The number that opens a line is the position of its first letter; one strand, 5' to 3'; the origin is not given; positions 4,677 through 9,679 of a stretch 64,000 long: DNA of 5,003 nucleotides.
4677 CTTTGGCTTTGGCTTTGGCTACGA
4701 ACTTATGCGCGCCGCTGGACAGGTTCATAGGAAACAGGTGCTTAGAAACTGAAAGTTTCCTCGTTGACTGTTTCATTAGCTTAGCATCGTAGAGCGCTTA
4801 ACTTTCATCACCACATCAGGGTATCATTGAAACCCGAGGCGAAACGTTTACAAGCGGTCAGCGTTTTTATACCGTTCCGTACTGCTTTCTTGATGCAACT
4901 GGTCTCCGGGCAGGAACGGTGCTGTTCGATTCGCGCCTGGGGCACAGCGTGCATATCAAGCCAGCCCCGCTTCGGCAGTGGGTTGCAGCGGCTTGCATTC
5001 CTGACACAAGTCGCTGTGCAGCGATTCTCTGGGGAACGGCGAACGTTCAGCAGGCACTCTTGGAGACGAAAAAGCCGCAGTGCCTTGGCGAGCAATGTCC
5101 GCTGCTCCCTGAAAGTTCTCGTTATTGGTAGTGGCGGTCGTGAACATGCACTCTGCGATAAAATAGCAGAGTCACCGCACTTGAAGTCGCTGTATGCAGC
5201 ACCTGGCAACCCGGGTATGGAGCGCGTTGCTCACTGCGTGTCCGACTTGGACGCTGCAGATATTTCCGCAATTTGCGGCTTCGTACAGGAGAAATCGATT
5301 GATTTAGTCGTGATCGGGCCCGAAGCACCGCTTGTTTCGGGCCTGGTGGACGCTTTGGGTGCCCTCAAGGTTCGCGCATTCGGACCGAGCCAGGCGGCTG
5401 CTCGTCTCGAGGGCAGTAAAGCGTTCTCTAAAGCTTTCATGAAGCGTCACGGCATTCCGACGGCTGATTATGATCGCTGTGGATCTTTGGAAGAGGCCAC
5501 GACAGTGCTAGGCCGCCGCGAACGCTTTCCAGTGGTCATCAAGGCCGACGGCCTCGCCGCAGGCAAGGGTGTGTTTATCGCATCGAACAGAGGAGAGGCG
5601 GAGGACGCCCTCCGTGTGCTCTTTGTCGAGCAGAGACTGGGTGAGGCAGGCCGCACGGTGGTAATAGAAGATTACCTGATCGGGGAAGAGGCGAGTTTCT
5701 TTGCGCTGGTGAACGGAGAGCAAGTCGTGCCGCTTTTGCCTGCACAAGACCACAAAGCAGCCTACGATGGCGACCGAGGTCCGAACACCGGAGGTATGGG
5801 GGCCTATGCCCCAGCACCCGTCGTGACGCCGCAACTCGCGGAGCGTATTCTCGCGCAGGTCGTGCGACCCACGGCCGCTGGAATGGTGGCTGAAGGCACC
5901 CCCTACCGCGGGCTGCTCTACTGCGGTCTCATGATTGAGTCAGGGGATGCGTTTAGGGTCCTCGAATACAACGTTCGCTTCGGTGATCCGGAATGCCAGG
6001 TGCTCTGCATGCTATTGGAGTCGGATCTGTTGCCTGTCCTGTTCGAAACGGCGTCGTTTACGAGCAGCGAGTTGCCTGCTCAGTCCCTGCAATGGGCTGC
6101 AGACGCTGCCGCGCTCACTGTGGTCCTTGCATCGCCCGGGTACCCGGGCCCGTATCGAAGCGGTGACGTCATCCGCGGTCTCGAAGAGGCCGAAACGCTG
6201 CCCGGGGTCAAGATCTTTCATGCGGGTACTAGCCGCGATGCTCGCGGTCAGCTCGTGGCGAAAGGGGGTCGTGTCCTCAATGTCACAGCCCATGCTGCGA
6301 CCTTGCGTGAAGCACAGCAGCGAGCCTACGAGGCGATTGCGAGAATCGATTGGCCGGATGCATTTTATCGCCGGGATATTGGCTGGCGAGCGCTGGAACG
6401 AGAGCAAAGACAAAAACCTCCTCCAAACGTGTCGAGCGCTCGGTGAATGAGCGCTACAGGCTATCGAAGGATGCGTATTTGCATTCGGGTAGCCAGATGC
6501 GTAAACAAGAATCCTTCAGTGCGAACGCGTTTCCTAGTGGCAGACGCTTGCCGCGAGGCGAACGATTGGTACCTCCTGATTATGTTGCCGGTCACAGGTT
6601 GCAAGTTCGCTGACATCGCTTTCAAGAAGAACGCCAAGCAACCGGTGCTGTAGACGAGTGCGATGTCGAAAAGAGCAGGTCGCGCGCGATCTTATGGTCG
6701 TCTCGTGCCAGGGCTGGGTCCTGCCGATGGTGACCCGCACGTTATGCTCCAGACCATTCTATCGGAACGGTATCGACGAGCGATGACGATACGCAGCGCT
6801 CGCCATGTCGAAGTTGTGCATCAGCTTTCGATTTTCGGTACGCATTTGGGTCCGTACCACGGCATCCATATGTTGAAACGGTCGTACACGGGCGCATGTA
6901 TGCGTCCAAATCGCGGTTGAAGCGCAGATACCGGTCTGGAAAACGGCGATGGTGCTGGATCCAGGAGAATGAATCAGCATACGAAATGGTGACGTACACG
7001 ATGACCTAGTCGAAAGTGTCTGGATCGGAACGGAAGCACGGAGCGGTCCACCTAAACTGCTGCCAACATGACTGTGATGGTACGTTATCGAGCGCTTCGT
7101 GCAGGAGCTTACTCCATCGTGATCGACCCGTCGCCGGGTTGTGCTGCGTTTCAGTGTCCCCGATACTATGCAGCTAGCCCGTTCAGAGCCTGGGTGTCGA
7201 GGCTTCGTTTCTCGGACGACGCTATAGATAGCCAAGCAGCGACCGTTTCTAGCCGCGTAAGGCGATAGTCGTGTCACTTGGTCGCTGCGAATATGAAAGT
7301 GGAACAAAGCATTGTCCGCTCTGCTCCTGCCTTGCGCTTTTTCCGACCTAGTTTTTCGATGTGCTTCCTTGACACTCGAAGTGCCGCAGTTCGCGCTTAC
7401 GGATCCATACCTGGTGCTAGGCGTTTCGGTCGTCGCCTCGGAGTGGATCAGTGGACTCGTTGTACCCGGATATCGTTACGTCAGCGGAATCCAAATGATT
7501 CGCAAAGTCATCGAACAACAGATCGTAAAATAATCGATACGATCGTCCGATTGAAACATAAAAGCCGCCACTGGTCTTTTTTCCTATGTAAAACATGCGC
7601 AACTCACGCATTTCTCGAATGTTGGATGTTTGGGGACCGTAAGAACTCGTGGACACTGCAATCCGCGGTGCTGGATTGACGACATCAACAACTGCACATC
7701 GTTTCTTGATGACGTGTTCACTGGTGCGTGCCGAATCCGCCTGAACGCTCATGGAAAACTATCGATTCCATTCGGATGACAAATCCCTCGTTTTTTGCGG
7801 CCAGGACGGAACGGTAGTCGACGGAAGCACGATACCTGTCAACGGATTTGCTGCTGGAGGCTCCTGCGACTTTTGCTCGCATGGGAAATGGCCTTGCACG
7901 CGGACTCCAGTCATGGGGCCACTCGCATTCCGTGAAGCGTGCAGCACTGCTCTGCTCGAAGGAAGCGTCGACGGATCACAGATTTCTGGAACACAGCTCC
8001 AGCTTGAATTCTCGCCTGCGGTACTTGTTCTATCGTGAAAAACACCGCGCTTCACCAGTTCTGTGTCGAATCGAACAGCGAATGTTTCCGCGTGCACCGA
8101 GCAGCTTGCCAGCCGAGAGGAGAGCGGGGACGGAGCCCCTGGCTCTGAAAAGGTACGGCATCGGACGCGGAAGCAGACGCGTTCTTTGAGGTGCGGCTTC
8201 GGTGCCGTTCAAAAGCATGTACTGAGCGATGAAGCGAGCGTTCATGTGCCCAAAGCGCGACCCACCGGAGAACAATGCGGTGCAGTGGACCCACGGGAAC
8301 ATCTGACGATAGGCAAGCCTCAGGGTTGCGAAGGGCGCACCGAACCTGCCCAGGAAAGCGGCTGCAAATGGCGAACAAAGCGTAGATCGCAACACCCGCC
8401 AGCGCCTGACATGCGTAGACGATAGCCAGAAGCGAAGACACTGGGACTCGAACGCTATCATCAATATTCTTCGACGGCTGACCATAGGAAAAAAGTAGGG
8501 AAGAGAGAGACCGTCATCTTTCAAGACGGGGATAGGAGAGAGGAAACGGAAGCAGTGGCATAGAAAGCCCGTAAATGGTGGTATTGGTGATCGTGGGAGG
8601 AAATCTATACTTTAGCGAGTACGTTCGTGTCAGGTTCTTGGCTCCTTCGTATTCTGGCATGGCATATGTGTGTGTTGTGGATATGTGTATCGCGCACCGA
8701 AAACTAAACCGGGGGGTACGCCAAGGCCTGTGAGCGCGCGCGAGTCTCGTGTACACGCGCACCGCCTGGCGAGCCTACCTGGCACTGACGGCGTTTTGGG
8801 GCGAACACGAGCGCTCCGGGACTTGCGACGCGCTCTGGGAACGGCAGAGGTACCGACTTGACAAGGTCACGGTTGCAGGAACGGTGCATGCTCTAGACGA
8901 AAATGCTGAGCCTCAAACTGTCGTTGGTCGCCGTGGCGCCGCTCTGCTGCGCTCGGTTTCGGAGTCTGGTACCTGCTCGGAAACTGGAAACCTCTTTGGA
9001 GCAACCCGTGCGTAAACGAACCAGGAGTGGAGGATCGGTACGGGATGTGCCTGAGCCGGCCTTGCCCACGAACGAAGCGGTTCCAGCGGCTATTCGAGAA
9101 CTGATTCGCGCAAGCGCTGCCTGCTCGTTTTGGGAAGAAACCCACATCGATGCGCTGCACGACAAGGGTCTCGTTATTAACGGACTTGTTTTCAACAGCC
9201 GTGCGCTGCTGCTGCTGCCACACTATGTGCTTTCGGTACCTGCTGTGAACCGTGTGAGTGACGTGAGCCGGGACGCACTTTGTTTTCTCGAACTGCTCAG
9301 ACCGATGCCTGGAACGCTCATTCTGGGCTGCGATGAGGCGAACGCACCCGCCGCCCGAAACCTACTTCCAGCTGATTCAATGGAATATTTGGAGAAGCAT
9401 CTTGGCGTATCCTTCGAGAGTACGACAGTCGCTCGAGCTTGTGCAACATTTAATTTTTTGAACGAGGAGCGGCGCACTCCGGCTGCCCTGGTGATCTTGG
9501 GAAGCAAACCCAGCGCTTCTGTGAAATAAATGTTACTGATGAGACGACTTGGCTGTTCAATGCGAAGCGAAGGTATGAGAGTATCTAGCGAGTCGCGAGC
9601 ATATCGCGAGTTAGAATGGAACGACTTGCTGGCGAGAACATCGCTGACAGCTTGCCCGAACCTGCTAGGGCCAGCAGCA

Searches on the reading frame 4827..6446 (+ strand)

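Call 7: search_protein_families(library=pfam, proteins=[window:4827-6446:+], max_evalue=0.01)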
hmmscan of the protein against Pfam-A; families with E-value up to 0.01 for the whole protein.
window:4827-6446:+ (539 aa): 7 families
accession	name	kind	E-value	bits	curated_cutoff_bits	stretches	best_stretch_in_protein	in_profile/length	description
PF01071.24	GARS_A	-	4.6e-72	242.4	27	1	196-390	1-194/194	Phosphoribosylglycinamide synthetase, ATP-grasp (A) domain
PF02844.21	GARS_N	-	3.8e-35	121.1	29.5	1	96-195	2-100/100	Phosphoribosylglycinamide synthetase, N domain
PF02843.22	GARS_C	-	2.1e-32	111.7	34.8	1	429-521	1-92/92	Phosphoribosylglycinamide synthetase, C domain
PF02222.28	ATP-grasp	-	0.00071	19.7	27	1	204-282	2-74/179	ATP-grasp domain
PF18603.7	LAL_C2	-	0.00075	20.2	29.4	1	449-508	14-74/78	L-amino acid ligase C-terminal domain 2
PF02786.22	CPSase_L_D2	-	0.0018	18.3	19.8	1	200-286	4-91/211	Carbamoyl-phosphate synthase L chain, ATP binding domain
PF08443.16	RimK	-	0.003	17.6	21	1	198-301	4-100/188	RimK-like ATP-grasp domain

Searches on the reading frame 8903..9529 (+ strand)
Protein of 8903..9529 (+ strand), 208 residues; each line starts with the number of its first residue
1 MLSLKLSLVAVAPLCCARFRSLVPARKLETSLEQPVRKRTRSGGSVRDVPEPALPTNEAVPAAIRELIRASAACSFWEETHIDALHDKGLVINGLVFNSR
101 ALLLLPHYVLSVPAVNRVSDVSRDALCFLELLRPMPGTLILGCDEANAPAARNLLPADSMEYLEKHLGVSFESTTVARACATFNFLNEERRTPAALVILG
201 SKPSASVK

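Call 57: list_cluster_members(proteins=[window:8903-9529:+, window:55106-55738:-, window:45406-45930:-, window:46547-47074:-, window:59919-61022:-, window:53024-53884:+, window:39921-40640:+])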
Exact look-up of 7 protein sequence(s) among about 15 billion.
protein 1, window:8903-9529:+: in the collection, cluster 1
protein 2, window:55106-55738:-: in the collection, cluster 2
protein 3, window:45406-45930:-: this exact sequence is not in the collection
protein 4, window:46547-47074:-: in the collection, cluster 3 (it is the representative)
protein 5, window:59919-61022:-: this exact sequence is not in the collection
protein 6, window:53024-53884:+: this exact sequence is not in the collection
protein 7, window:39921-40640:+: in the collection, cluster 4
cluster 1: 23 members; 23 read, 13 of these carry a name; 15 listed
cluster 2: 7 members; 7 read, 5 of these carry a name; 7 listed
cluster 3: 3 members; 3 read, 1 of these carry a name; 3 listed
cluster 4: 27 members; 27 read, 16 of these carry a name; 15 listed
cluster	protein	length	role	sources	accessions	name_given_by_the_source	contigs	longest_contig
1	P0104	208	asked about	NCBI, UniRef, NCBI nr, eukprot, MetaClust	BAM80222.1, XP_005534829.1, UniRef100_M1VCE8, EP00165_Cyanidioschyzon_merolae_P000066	hypothetical protein CYME_CMJ085C [Cyanidioschyzon merolae strain 10D] | NADH dehydrogenase [ubiquinone] 1 alpha subcomplex assembly factor 3 n=1 ... | XP_005534829.1 hypothetical protein CYME_CMJ085C [Cyanidioschyzon merolae strain 10D]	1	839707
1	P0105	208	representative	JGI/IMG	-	-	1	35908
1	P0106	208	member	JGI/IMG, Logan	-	uncharacterized protein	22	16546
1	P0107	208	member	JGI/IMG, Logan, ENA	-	uncharacterized protein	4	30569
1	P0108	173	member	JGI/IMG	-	uncharacterized protein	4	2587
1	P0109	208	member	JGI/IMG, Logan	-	uncharacterized protein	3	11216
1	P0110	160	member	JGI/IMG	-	uncharacterized protein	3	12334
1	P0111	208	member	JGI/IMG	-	uncharacterized protein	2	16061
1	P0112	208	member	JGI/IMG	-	uncharacterized protein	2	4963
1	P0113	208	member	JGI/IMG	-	uncharacterized protein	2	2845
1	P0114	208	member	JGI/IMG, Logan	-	uncharacterized protein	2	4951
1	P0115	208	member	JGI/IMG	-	uncharacterized protein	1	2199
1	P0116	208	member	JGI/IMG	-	uncharacterized protein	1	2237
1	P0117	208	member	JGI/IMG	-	uncharacterized protein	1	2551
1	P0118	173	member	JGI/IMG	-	-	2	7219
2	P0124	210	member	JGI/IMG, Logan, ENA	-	-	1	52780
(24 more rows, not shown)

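Call 67: find_encoding_contigs(protein=P0124, flank=10000, max_places=6)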
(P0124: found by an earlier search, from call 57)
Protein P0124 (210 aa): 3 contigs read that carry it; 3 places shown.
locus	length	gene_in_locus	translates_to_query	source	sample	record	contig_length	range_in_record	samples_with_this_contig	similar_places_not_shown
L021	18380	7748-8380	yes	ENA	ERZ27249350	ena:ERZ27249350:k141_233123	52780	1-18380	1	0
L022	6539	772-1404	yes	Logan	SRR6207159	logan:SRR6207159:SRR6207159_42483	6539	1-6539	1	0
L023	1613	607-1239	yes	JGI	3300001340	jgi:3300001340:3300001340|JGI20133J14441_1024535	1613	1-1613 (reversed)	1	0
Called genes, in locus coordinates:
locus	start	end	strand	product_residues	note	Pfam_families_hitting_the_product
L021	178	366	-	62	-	-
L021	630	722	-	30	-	-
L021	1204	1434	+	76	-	-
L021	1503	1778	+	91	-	-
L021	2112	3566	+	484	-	PF00646:F-box, PF12937:F-box-like, PF07744:SPOC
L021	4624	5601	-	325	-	PF02984:Cyclin_C (weak)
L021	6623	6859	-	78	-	-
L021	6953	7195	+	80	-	-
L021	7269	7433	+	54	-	-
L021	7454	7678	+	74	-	-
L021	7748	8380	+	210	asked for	-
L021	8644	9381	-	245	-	PF09754:PAC2 (weak)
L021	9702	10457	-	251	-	-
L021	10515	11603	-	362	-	PF04278:Tic22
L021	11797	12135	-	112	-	-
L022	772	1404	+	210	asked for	-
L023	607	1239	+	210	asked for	-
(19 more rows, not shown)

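Call 72: search_protein_families(library=pfam, proteins=[window:8903-9529:+], max_evalue=1)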
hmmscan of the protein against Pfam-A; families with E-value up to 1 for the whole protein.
window:8903-9529:+ (208 aa): 1 family
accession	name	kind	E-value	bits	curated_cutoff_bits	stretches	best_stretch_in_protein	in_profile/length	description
PF04430.19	DUF498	-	3.6e-14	53.1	33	1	82-197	1-108/109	Protein of unknown function (DUF498/DUF598)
